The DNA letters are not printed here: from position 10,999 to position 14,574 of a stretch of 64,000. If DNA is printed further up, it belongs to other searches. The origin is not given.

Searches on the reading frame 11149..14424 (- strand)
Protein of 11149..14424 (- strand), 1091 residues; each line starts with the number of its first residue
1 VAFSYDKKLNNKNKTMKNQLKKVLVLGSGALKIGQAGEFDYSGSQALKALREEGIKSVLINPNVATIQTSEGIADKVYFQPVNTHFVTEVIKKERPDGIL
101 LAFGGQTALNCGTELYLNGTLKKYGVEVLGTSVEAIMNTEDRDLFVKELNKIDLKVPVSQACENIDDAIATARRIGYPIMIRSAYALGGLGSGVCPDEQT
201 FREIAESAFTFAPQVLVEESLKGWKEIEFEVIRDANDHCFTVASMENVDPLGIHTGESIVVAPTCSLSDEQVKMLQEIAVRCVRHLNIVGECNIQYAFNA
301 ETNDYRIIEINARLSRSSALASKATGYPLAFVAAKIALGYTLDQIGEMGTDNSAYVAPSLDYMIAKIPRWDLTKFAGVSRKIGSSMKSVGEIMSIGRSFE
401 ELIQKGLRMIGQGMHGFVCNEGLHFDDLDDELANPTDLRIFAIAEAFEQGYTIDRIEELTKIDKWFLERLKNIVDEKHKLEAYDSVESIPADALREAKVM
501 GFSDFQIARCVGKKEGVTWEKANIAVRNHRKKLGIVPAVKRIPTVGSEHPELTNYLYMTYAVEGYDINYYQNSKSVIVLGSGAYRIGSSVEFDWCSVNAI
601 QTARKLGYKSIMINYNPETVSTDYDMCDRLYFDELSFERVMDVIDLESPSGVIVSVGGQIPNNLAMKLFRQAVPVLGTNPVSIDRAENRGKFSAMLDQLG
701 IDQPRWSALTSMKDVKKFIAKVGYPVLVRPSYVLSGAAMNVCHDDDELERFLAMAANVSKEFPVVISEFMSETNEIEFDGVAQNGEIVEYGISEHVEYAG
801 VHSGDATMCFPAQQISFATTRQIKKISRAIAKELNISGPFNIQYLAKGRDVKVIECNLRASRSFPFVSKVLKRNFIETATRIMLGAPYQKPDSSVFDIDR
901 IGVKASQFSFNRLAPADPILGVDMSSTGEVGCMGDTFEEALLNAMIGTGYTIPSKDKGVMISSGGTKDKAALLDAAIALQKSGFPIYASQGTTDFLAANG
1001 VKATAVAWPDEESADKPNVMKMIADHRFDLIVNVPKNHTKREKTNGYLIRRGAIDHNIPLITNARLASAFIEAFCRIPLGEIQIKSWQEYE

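Call 68: search_protein_families(library=pfam, proteins=[window:11149-14424:-], max_evalue=0.00001)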
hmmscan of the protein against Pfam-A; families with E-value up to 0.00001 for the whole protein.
window:11149-14424:- (1091 aa): 8 families
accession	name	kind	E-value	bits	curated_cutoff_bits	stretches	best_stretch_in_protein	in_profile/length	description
PF02786.22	CPSase_L_D2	-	7.3e-98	326.7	19.8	2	141-344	1-210/211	Carbamoyl-phosphate synthase L chain, ATP binding domain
PF25596.1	CPSase_L_D1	-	4.9e-91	301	27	2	20-137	2-117/118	Carbamoyl phosphate synthase preATP-grasp domain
PF02787.25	CPSase_L_D3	-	6.2e-30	103.4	26.6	1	431-510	2-79/80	Carbamoyl-phosphate synthetase large chain, oligomerisation domain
PF02222.28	ATP-grasp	-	1.1e-20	74.4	27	2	695-859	2-162/179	ATP-grasp domain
PF02142.27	MGS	-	1.6e-19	70.3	24.1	1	972-1062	2-94/94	MGS-like domain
PF07478.18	Dala_Dala_lig_C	-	3.3e-16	59.8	24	1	170-312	30-174/204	D-ala D-ala ligase C-terminus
PF15632.11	ATPgrasp_Ter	-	1.2e-09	38.5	29.1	0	817-889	43-114/131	ATP-grasp in the biosynthetic pathway with Ter operon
PF08443.16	RimK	-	2.2e-06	27.8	21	0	687-778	2-90/188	RimK-like ATP-grasp domain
